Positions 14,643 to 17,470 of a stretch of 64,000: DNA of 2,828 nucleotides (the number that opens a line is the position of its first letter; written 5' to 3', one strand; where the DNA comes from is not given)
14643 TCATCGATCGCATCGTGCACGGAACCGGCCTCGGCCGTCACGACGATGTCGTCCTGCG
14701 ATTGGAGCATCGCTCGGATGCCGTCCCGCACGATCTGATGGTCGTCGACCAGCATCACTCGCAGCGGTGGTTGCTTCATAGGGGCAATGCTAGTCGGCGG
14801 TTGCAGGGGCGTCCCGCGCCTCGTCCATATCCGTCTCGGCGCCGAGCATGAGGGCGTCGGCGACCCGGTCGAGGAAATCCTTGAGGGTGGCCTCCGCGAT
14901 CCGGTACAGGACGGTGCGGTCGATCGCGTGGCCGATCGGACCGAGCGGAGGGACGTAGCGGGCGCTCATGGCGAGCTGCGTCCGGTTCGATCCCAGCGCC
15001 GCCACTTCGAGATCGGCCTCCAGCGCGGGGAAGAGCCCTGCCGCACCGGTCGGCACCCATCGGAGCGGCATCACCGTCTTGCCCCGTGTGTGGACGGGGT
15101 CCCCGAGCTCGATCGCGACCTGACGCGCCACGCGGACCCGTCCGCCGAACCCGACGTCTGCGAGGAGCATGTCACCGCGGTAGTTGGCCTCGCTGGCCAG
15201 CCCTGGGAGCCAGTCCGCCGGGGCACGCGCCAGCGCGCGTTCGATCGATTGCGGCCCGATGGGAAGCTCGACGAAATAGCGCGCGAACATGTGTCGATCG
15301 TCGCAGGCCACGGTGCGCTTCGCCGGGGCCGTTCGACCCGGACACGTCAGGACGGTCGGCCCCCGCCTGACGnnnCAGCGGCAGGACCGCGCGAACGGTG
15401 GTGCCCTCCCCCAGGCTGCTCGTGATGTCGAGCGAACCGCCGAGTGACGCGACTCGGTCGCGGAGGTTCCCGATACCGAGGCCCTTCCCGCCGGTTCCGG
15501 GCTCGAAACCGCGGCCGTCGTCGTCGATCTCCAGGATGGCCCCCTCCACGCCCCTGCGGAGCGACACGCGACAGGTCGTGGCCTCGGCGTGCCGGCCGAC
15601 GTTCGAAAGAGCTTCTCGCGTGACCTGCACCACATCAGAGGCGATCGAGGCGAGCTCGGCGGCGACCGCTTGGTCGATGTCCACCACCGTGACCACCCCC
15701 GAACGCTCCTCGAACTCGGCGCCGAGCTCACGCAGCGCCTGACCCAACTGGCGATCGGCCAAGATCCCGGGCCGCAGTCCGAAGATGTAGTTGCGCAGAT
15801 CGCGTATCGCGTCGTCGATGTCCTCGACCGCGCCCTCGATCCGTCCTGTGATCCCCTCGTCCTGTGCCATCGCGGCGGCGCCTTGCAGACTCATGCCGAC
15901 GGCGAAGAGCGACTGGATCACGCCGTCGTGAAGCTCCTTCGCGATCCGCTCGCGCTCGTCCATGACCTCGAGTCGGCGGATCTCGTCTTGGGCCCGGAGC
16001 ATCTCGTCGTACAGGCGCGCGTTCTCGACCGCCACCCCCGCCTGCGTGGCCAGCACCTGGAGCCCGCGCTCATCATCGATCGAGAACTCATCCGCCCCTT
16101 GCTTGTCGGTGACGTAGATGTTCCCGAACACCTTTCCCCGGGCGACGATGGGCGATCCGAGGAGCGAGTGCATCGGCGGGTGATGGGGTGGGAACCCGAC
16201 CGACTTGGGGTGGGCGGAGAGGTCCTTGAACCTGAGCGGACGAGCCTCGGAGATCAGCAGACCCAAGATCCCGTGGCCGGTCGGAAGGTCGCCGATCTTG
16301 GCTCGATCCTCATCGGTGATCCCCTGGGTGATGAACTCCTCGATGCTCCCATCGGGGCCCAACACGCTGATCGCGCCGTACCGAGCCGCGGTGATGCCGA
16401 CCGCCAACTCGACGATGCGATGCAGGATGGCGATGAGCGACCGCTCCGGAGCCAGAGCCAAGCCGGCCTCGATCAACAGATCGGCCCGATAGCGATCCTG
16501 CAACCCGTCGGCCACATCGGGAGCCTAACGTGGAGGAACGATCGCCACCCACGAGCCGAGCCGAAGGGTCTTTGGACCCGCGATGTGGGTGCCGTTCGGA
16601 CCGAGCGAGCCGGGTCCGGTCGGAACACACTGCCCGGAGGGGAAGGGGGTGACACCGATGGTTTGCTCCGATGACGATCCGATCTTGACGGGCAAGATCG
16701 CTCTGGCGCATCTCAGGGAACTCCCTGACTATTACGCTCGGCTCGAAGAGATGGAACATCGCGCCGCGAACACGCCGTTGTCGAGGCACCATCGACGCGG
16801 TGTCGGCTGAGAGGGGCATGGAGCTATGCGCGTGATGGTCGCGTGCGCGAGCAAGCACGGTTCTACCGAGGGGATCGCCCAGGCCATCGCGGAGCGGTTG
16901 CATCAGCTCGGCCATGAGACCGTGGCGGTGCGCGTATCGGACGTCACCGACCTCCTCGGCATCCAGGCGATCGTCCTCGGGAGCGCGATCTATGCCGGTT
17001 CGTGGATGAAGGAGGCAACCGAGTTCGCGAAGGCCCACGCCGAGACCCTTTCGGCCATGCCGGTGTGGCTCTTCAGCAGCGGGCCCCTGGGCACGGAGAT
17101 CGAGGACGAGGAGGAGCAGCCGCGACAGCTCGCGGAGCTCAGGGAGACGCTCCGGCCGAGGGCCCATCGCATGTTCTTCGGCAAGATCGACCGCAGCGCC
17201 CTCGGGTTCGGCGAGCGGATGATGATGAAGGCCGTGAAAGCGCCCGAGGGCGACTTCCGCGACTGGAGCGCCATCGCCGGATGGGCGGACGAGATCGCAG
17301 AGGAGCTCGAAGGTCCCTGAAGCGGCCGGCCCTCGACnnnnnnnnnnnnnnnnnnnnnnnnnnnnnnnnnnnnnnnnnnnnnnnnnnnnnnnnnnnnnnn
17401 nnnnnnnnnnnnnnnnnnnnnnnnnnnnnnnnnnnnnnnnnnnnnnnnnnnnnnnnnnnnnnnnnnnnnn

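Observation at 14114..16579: GAF histidine kinase - unknown 166-aa protein - NarL regulator operon with a DosR-like palindrome upstream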

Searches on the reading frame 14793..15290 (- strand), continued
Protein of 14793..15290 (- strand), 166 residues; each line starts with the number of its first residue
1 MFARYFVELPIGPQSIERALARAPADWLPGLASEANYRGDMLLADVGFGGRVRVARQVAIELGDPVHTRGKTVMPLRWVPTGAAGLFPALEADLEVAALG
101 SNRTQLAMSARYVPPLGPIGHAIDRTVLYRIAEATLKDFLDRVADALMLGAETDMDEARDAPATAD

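Call 53: find_encoding_contigs(protein=P0204, flank=6000, max_places=2)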
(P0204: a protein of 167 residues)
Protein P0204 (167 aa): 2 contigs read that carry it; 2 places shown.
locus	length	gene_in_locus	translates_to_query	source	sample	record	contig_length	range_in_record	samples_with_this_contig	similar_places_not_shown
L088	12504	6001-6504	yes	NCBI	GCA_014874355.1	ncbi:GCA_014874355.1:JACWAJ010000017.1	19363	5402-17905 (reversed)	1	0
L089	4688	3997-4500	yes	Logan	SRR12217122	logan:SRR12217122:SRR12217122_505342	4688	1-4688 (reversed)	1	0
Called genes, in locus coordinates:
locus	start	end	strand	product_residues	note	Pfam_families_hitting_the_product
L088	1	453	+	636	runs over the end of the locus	?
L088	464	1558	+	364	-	PF00871:Acetate_kinase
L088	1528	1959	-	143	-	-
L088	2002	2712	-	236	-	PF00702:Hydrolase, PF05116:S6PP (faint), PF08282:Hydrolase_3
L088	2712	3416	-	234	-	PF13521:AAA_28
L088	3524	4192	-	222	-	PF00072:Response_reg, PF00196:GerE, PF08281:Sigma70_r4_2 (weak)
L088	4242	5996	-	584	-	PF13671:AAA_33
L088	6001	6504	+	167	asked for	-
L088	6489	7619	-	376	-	PF01590:GAF, PF13185:GAF_2, PF13492:GAF_3 (faint), PF07730:HisKA_3, PF02518:HATPase_c (weak)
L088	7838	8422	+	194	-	PF13521:AAA_28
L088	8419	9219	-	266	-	PF00702:Hydrolase, PF13419:HAD_2 (weak)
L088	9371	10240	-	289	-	PF00512:HisKA, PF02518:HATPase_c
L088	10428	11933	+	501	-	PF08245:Mur_ligase_M (faint)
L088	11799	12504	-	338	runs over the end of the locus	PF08240:ADH_N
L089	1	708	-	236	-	PF00702:Hydrolase, PF05116:S6PP (faint), PF08282:Hydrolase_3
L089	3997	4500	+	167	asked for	-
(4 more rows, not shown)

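Call 54: find_encoding_contigs(protein=P0219, flank=6000, max_places=2)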
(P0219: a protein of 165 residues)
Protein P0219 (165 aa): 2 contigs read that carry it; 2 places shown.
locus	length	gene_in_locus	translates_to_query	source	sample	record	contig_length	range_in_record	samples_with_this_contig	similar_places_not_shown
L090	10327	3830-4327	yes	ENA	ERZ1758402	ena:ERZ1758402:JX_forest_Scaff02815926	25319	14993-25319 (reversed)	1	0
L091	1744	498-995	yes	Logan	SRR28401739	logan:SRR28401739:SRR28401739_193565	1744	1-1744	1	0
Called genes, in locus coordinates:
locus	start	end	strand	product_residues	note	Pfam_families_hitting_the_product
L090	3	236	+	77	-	?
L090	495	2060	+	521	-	PF13088:BNR_2 (faint), PF24316:Tli3 (faint)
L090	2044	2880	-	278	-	PF02737:3HCDH_N, PF03446:NAD_binding_2 (weak), PF00725:3HCDH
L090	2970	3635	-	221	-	PF00072:Response_reg, PF00196:GerE, PF08281:Sigma70_r4_2 (weak)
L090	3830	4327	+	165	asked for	-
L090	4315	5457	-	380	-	PF01590:GAF, PF13185:GAF_2, PF13492:GAF_3 (weak), PF07730:HisKA_3, PF02518:HATPase_c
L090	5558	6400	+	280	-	PF12146:Hydrolase_4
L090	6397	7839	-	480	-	PF00206:Lyase_1, PF10415:FumaraseC_C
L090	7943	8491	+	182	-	PF14016:DUF4232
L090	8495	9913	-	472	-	PF00232:Glyco_hydro_1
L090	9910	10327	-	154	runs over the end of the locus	-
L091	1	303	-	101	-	?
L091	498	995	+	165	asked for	-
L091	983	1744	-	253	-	?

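Call 55: find_encoding_contigs(protein=P0238, flank=6000, max_places=2)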
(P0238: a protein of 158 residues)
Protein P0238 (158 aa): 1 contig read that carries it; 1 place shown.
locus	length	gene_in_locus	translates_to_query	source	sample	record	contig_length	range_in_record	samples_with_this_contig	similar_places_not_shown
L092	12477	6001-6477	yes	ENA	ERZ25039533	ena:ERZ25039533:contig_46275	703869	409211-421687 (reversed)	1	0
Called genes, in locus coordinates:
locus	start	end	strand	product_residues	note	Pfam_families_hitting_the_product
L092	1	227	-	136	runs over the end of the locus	PF00571:CBS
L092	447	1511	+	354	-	PF13746:Fer4_18 (faint), PF12838:Fer4_7 (faint), PF13183:Fer4_8 (faint), PF13534:Fer4_17 (faint), PF12797:Fer4_2 (faint), PF13237:Fer4_10 (faint), PF17179:Fer4_22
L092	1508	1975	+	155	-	PF00027:cNMP_binding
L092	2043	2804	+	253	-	PF00175:NAD_binding_1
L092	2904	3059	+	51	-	-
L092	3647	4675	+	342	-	-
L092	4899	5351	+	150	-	PF01750:HycI (weak)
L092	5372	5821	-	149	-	PF00582:Usp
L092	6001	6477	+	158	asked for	-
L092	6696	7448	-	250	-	PF00582:Usp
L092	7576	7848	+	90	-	-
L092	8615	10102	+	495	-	-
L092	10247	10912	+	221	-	PF03632:Glyco_hydro_65m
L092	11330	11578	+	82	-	-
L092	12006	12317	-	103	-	-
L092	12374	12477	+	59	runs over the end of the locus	-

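Call 56: find_encoding_contigs(protein=P0145, flank=6000, max_places=2)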
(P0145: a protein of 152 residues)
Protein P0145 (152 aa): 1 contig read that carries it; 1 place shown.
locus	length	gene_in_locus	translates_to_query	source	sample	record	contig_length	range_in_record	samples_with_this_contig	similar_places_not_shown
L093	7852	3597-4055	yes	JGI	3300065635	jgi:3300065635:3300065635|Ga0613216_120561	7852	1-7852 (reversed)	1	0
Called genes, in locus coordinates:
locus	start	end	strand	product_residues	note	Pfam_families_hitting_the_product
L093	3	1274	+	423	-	?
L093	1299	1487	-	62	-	-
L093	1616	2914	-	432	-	PF13473:Cupredoxin_1, PF07732:Cu-oxidase_3, PF00394:Cu-oxidase, PF07731:Cu-oxidase_2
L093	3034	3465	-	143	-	-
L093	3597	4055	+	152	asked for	-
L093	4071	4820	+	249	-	PF00072:Response_reg, PF08281:Sigma70_r4_2 (weak), PF00196:GerE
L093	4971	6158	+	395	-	-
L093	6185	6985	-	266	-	PF02104:SURF1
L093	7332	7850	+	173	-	?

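Call 61: search_protein_families(library=pfam, proteins=[L001:4475-5947:-], max_evalue=0.001)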
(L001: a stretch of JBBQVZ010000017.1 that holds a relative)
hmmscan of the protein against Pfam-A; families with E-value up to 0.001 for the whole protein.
L001:4475-5947:- (490 aa): 5 families
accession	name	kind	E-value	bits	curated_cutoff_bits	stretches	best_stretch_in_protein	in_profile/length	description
PF07732.21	Cu-oxidase_3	-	1.5e-39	135.2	21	2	229-342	4-117/119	Multicopper oxidase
PF07731.20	Cu-oxidase_2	-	4.1e-37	127.4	20.4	2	377-484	23-131/137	Multicopper oxidase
PF13473.12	Cupredoxin_1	-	5.1e-15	55.8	27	1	68-152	14-95/104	Cupredoxin-like domain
PF00394.28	Cu-oxidase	-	1.8e-09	38.3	21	1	415-477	80-141/157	Multicopper oxidase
PF23509.1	MSMEG_3727_PQQ-assoc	-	3e-05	23.9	27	0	72-172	42-140/152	MSMEG_3727, PQQ-associated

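Call 72: search_protein_families(library=ncbifam, proteins=[L001:4475-5848:-], max_evalue=0.001)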
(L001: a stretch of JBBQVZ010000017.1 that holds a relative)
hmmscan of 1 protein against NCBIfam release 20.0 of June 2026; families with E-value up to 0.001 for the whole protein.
L001:4475-5848:- (457 aa): 11 families
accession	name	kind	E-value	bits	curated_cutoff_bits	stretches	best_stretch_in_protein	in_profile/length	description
TIGR01480.1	copper_res_A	subfamily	8.5e-46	156.6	478.95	2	156-311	14-165/593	copper resistance system multicopper oxidase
NF008205.1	PRK10965.1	equivalog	1.3e-28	100.1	525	2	188-309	46-166/529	multicopper oxidase CueO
TIGR03388.1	ascorbase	equivalog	1.8e-28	99.5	614.8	2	209-312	22-125/542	L-ascorbate oxidase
TIGR03389.1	laccase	equivalog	1.7e-22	79.9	558.9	1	209-316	24-131/539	laccase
TIGR02376.1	Cu_nitrite_red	equivalog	5e-17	62.2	296.3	1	188-311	28-149/326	copper-containing nitrite reductase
TIGR03390.1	ascorbOXfungal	equivalog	1.9e-15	56.4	445.35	1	208-310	28-131/538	L-ascorbate oxidase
NF008135.0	PRK10883.1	equivalog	1.3e-09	37.1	581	1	176-424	33-284/471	cell division protein FtsP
NF051440.1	CuResCopIPSEAE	equivalog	1.4e-07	31.5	280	1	4-82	3-81/180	copper-resistant cuproprotein CopI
NF045554.1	AmiPhnlOxPhsA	equivalog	4e-07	29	950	0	209-294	45-125/581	O-aminophenol oxidase PhsA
TIGR04246.1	nitrous_NosZ_Gp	equivalog_domain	4.5e-05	21.9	625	0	46-117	490-560/578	Sec-dependent nitrous-oxide reductase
TIGR04339.1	PQQ_MSMEG_3727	hypoth_equivalog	7.1e-05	22.5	75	0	28-131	30-132/151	MSMEG_3727 family PQQ-associated protein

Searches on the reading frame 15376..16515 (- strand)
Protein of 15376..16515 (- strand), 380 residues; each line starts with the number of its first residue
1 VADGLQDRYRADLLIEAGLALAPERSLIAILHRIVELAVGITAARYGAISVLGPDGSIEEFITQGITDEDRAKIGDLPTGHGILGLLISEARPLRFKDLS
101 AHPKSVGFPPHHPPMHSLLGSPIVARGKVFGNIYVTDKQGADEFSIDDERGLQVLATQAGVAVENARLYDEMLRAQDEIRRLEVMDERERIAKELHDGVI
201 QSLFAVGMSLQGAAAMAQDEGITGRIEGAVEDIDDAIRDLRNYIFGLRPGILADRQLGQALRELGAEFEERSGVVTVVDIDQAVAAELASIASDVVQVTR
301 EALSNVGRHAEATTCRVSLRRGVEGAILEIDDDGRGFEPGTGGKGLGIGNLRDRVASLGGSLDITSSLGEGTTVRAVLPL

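Call 4: search_protein_families(library=pfam, proteins=[window:15376-16515:-], max_evalue=0.1)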
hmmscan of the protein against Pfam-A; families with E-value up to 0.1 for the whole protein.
seq(380 aa): 6 families
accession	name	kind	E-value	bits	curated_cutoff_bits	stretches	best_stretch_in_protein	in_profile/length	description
PF13185.12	GAF_2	-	2.8e-16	60.4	28.6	1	25-164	2-136/136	GAF domain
PF01590.32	GAF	-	1.7e-15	58.2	22.4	1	27-163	2-133/133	GAF domain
PF07730.19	HisKA_3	-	6.8e-15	55.8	24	1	187-250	1-66/68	Histidine kinase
PF02518.31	HATPase_c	-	3.1e-12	47.3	26.4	1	294-380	5-109/111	Histidine kinase-, DNA gyrase B-, and HSP90-like ATPase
PF13581.12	HATPase_c_2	-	0.0061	17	27.4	1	290-341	27-83/127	Histidine kinase-like ATPase domain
PF23050.1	KH_N4BP1_1st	-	0.083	13.4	27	0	197-247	17-63/65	N4BP1, first type I KH-domain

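Call 17: search_solved_structures(query=window:15376-16515:-, max_evalue=0.001, show_alignments=2)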
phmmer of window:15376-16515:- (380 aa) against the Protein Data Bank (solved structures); distinct sequences matched with E-value up to 0.001: 16.
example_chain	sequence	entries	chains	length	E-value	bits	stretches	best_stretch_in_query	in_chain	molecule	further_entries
2vzw_A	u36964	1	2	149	1.5e-42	149.2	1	27-171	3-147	PROBABLE HISTIDINE KINASE RESPONSE REGULATOR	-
2y79_A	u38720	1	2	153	1.6e-39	139.3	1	26-171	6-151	REDOX SENSOR HISTIDINE KINASE RESPONSE REGULATOR DEVS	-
2w3d_A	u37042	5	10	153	2.2e-39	138.8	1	26-171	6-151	TWO COMPONENT SENSOR HISTIDINE KINASE DEVS (GAF FAMILY PROTEIN)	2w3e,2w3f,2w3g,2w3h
2y8h_A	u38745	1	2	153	2.3e-39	138.8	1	26-171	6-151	TWO COMPONENT SENSOR HISTIDINE KINASE DEVS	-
4ynr_A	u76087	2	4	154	2.5e-39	138.6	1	26-171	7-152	Redox sensor histidine kinase response regulator DevS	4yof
3gig_A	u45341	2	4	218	4.3e-13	52.3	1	164-373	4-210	Sensor histidine kinase desK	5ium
7ssj_A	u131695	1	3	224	6.2e-13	51.8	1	165-373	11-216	Sensor histidine kinase DesK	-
3gie_A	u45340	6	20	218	5.8e-12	48.6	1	164-373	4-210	Sensor histidine kinase desK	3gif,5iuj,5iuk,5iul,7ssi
3ehh_A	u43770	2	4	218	7.2e-11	45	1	164-373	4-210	Sensor kinase (YocF protein)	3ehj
3ehf_A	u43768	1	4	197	9.9e-11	44.6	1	185-373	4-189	Sensor kinase (YocF protein)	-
4gt8_A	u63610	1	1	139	1.5e-09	40.6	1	251-380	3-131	Sensor protein vraS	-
8sbm_A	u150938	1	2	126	7.6e-09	38.3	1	266-378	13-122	GAF domain-containing protein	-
3zxo_A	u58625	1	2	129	1e-08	38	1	264-379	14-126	REDOX SENSOR HISTIDINE KINASE RESPONSE REGULATOR DEVS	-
3ehg_A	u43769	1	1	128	3.8e-07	32.7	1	298-373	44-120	Sensor kinase (YocF protein)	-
3zxq_A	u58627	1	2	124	3e-05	26.5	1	291-379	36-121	HYPOXIA SENSOR HISTIDINE KINASE RESPONSE REGULATOR DOST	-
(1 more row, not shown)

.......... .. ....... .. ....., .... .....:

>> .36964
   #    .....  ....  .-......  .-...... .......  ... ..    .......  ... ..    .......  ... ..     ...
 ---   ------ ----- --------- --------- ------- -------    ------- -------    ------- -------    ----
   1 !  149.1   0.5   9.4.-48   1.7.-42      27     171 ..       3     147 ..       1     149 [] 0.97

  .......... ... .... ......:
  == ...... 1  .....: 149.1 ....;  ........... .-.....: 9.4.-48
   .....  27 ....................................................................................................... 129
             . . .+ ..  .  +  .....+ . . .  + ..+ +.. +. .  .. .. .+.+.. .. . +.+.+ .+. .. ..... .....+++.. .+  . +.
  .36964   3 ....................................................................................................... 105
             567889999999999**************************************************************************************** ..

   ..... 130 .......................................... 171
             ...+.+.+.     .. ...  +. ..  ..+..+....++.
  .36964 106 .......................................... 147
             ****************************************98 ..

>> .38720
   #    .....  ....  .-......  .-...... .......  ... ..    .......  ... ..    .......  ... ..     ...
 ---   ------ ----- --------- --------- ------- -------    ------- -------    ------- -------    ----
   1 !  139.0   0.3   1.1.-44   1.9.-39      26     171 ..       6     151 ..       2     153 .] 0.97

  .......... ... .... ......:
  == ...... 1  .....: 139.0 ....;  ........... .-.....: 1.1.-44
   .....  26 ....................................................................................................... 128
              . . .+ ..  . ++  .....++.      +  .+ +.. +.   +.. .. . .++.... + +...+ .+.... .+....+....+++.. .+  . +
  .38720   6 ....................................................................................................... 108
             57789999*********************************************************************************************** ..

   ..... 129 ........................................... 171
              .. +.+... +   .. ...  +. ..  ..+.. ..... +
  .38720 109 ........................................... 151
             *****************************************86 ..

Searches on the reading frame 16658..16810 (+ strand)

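Call 6: search_protein_families(library=ncbifam, proteins=[window:16658-16810:+], max_evalue=0.1)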
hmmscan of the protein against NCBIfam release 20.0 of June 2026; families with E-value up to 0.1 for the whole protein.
window:16658-16810:+ (50 aa): 0 families

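Call 61: search_protein_families(library=pfam, proteins=[window:16658-16810:+], max_evalue=0.001)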
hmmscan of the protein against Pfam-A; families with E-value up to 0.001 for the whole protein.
window:16658-16810:+ (50 aa): 1 family
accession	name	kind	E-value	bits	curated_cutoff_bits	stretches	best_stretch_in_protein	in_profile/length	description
PF18905.5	DUF5661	-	1.2e-10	42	27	1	4-35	34-65/65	Protein of unknown function (DUF5661)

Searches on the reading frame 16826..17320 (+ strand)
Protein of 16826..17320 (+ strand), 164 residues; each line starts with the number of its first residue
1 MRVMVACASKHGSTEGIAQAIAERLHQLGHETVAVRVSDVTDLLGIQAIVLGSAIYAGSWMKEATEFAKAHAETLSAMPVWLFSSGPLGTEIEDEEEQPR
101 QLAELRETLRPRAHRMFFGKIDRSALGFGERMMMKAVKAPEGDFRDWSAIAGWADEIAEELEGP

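Call 6: search_protein_families(library=ncbifam, proteins=[window:16826-17320:+], max_evalue=0.1)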
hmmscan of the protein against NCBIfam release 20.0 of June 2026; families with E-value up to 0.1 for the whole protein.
window:16826-17320:+ (164 aa): 15 families
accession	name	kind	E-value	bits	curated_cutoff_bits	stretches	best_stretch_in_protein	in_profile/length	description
NF008316.0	PRK11104.1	equivalog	2.4e-08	34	142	1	1-135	1-140/177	menaquinone-dependent protoporphyrinogen IX dehydrogenase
TIGR01753.1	flav_short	equivalog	1e-05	26.1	123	1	4-86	2-89/140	flavodoxin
NF005216.0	PRK06703.1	subfamily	0.00012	22.2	127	1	1-86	2-91/151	flavodoxin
NF006747.0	PRK09271.1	equivalog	0.00023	20.9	104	1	1-37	1-37/160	flavodoxin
TIGR01754.1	flav_RNR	hypoth_equivalog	0.00032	20.6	163.8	1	1-42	1-43/140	putative ribonucleotide reductase-associated flavodoxin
NF006738.0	PRK09267.1-4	equivalog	0.0023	17.6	172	1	1-58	1-58/171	flavodoxin FldA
NF004049.0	PRK05568.1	equivalog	0.0056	17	206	1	3-89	4-94/142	flavodoxin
NF006736.0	PRK09267.1-2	equivalog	0.0089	15.8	202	1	3-57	4-55/161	flavodoxin FldA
NF049951.1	HglthnlMButDhIsoH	equivalog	0.009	15.4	350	1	12-45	8-41/226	1-hydroxy-2-glutathionyl-2-methyl-3-butene dehydrogenase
NF006739.0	PRK09267.1-5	subfamily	0.0096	15.7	175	1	6-60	7-62/168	flavodoxin FldA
NF047870.1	PKS_KR_start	domain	0.023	15.1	35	1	14-39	28-52/78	KR prefix domain-containing protein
TIGR01752.1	flav_long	equivalog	0.03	13.9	146.75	1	5-60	4-60/167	flavodoxin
NF045594.1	flavodox_BilS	equivalog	0.037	14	155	1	6-91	4-82/160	flavodoxin family protein BilS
NF005587.0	PRK07308.1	equivalog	0.051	13.8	138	1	6-42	7-45/147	flavodoxin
NF004050.0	PRK05569.1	subfamily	0.058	13.7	136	0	3-54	4-57/141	flavodoxin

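Call 61: search_protein_families(library=pfam, proteins=[window:16826-17320:+], max_evalue=0.001)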
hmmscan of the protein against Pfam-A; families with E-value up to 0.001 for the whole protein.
window:16826-17320:+ (164 aa): 2 families
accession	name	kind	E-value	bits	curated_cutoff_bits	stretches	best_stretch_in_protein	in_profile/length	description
PF12724.12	Flavodoxin_5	-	1.1e-24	87.9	27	1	4-146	1-143/145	Flavodoxin domain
PF00258.30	Flavodoxin_1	-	3.8e-05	24.3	25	1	8-61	4-62/143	Flavodoxin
